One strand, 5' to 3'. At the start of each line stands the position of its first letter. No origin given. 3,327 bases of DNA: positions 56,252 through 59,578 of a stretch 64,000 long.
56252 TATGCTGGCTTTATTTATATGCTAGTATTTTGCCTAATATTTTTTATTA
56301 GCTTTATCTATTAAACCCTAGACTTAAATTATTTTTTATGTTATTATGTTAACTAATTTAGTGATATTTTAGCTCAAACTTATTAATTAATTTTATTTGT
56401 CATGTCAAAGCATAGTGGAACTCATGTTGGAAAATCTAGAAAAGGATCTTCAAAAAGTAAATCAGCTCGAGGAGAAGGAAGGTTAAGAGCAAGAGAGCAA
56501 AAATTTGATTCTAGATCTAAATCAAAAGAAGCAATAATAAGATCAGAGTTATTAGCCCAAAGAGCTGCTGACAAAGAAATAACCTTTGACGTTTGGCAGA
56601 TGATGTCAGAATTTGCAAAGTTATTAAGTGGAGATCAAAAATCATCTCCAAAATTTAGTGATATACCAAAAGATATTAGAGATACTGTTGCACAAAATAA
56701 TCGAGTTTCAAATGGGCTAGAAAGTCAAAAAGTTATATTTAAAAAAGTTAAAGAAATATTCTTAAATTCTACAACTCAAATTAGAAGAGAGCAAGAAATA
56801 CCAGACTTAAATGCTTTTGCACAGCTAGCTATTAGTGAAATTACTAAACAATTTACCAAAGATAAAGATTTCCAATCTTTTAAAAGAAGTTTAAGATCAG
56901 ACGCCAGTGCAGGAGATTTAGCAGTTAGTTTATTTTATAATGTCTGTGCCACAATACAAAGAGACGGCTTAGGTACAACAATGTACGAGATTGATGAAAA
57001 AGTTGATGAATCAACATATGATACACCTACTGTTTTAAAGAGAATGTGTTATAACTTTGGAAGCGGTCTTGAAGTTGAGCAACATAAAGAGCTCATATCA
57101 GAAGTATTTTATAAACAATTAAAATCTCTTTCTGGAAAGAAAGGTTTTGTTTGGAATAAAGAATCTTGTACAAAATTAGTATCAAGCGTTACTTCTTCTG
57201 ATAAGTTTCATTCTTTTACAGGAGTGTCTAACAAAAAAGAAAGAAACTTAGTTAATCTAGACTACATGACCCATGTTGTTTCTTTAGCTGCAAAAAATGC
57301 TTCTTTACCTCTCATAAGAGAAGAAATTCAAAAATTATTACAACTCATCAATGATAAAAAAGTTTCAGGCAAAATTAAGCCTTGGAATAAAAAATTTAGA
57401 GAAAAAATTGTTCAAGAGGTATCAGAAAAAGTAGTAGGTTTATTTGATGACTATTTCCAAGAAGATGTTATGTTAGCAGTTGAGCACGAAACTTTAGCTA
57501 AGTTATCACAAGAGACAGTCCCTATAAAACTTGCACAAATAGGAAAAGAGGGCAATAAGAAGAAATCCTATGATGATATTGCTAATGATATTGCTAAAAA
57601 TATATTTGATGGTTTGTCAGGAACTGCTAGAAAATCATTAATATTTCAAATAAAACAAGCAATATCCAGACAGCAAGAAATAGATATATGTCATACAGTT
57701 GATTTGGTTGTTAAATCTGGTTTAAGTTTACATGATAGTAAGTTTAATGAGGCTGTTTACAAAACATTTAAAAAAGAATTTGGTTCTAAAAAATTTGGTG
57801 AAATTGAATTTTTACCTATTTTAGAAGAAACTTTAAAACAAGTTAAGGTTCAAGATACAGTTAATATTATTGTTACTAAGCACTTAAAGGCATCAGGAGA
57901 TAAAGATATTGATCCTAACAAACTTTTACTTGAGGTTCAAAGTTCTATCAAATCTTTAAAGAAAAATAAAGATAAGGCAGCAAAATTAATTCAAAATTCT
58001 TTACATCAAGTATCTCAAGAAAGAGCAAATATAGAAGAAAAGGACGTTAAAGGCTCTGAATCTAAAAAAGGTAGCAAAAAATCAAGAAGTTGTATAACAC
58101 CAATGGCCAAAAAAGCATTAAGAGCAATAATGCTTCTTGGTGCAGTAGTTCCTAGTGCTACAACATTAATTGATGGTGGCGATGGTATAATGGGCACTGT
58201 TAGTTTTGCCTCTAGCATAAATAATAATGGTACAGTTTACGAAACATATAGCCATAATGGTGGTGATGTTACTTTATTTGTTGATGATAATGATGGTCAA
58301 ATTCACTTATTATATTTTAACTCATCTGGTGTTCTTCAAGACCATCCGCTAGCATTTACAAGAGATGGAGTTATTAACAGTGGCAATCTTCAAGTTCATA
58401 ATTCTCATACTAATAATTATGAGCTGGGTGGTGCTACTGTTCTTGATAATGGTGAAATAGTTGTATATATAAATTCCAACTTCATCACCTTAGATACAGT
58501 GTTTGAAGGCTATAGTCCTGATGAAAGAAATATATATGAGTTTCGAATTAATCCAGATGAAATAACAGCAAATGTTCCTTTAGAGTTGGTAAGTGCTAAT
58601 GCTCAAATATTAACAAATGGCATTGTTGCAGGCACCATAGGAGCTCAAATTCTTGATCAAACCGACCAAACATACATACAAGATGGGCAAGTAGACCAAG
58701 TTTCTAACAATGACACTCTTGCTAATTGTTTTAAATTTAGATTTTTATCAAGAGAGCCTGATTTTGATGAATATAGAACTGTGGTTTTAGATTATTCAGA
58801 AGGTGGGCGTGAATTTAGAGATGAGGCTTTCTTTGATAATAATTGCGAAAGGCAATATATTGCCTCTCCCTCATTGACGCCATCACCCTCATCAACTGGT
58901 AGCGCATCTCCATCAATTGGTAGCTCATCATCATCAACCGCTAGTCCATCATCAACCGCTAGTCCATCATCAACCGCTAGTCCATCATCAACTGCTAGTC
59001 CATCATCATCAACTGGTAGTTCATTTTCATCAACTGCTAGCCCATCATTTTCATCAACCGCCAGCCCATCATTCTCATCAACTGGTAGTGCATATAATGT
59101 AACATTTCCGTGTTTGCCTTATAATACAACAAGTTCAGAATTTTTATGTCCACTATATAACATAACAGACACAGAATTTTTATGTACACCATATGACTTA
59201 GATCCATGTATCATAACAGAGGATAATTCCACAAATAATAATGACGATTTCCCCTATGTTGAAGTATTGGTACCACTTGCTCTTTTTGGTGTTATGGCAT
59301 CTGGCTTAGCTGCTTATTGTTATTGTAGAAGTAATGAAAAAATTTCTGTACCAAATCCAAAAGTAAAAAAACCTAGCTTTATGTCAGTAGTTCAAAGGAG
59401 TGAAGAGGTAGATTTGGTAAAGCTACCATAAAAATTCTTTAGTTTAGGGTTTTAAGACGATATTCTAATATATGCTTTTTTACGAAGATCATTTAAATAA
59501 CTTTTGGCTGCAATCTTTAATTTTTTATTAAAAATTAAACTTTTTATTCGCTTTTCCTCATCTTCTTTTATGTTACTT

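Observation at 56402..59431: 1009-aa protein with eukaryote-like 'mucin stalk + TM + short tail' C-terminal architecture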

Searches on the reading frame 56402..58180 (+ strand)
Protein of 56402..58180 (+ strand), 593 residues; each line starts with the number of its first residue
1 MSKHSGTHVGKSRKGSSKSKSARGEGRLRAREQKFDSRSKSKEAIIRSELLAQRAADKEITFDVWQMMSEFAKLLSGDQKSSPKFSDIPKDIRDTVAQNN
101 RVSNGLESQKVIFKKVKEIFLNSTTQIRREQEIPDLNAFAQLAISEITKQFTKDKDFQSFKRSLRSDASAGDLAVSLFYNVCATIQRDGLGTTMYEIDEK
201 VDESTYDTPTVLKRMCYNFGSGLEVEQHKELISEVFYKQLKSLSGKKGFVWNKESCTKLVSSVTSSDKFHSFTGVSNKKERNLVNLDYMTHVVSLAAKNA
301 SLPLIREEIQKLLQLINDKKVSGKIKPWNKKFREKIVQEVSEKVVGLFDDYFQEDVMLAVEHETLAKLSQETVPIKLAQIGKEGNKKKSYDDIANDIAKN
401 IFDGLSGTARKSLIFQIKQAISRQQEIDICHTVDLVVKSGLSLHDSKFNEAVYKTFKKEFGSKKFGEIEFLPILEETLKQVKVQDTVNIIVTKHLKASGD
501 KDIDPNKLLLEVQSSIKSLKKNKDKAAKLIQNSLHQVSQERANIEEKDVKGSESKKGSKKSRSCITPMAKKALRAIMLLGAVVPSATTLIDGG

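Call 51: predict_structure(protein=window:56402-58180:+)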
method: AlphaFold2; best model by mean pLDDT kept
length: 593 residues; sequences in the alignment: 1
mean_pLDDT: 39.1   pTM: 0.21
mean pLDDT of the five models: 39.1, 39.2, 34.1, 33.4, 32.2
residues with pLDDT >= 90: 0; 70-90: 0; 50-70: 8; < 50: 585
segments of 3 or more residues with pLDDT < 50: 1-21, 23-26, 28-309, 311-313, 319-547, 549-593
pLDDT, mean of each block of 10 residues (from residue 1): 35 39 47 44 41 38 36 40 42 35 36 45 46 41 44 46 38 36 34 32 35 34 37 40 38 41 38 37 40 35 38 50 43 40 34 29 32 33 42 41 39 38 34 34 37 44 40 34 36 38 45 39 41 44 48 44 42 41 38 32
secondary structure, 60 per line:
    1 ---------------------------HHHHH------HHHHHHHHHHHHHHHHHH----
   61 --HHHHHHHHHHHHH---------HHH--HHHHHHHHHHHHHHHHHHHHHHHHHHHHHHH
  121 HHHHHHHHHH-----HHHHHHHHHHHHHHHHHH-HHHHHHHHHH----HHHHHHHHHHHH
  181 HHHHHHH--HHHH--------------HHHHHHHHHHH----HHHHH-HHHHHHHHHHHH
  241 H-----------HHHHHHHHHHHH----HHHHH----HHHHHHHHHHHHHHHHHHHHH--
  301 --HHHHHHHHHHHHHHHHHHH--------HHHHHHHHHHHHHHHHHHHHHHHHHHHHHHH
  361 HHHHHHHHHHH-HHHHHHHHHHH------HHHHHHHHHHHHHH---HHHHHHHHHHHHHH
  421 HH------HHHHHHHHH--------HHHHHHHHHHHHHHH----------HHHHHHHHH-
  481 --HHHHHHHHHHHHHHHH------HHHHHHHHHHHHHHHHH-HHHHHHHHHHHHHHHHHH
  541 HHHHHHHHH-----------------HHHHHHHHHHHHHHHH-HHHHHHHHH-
elements in order: H28-32 H39-56 H63-75 H90-130 H136-153 H155-164 H169-187 H190-193 H208-218 H223-227 H229-241 H253-264 H269-273 H278-298 H303-321 H330-371 H373-383 H390-403 H407-422 H429-437 H446-460 H471-479 H483-498 H505-521 H523-549 H567-582 H584-592

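Call 60: search_protein_families(library=pfam, proteins=[window:56402-58111:+], max_evalue=10)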
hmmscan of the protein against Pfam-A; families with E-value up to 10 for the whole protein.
window:56402-58111:+ (570 aa): 2 families
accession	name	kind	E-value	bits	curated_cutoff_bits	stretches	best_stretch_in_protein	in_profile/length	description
PF17602.7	DUF5498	-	0.00011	23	27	1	435-466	12-43/96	Family of unknown function (DUF5498)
PF00472.26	RF-1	-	1.8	9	35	1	509-562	45-102/116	RF-1 domain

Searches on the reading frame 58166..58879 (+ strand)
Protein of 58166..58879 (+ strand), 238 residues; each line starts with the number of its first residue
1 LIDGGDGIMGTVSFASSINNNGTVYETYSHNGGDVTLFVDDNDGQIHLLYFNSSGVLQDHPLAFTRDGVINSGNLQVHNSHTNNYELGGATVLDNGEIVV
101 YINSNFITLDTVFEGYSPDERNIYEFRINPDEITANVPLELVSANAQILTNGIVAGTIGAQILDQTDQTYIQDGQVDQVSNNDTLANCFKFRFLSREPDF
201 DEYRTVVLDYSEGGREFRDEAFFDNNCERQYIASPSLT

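Call 34: predict_structure(protein=window:58166-58879:+)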
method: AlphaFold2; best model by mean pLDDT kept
length: 238 residues; sequences in the alignment: 1
mean_pLDDT: 35.3   pTM: 0.25
mean pLDDT of the five models: 35.3, 31.8, 28.8, 28.0, 26.1
residues with pLDDT >= 90: 0; 70-90: 0; 50-70: 16; < 50: 222
segments of 3 or more residues with pLDDT < 50: 1-21, 27-34, 41-45, 52-57, 59-238
pLDDT, mean of each block of 10 residues (from residue 1): 29 32 48 50 50 47 35 31 34 35 30 25 31 25 23 25 29 35 40 38 42 38 44 29
secondary structure, 60 per line:
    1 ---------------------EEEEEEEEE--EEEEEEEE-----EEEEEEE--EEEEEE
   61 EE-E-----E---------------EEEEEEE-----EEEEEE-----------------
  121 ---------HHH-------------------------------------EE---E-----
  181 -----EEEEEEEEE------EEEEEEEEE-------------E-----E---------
elements in order: E22-30 E33-40 E46-52 E55-62 E86-92 E98-103 E186-194 E201-209

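Call 60: search_protein_families(library=pfam, proteins=[window:58172-58879:+], max_evalue=10)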
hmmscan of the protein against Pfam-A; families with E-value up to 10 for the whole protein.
window:58172-58879:+ (236 aa): 1 family
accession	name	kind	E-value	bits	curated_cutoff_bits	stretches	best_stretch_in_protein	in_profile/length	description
PF17340.7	DUF5370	-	0.014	15.6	25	1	90-123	18-52/63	Family of unknown function (DUF5370)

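Call 62: search_solved_structures(query=window:58172-58879:+, max_evalue=10)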
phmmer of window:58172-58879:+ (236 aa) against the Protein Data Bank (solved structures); distinct sequences matched with E-value up to 10: 0.

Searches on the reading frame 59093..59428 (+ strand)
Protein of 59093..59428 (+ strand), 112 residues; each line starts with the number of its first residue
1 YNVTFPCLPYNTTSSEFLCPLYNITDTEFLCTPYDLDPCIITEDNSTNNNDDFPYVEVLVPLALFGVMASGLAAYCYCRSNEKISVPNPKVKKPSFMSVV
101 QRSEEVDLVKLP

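Call 28: find_homologous_proteins(query=window:59093-59428:+, max_evalue=0.01)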
Query window:59093-59428:+: 1 candidates shared short words with the query, none scored E <= 0.01.

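Call 60: search_protein_families(library=pfam, proteins=[window:59093-59428:+], max_evalue=10)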
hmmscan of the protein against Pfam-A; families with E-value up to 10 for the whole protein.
window:59093-59428:+ (112 aa): 0 families
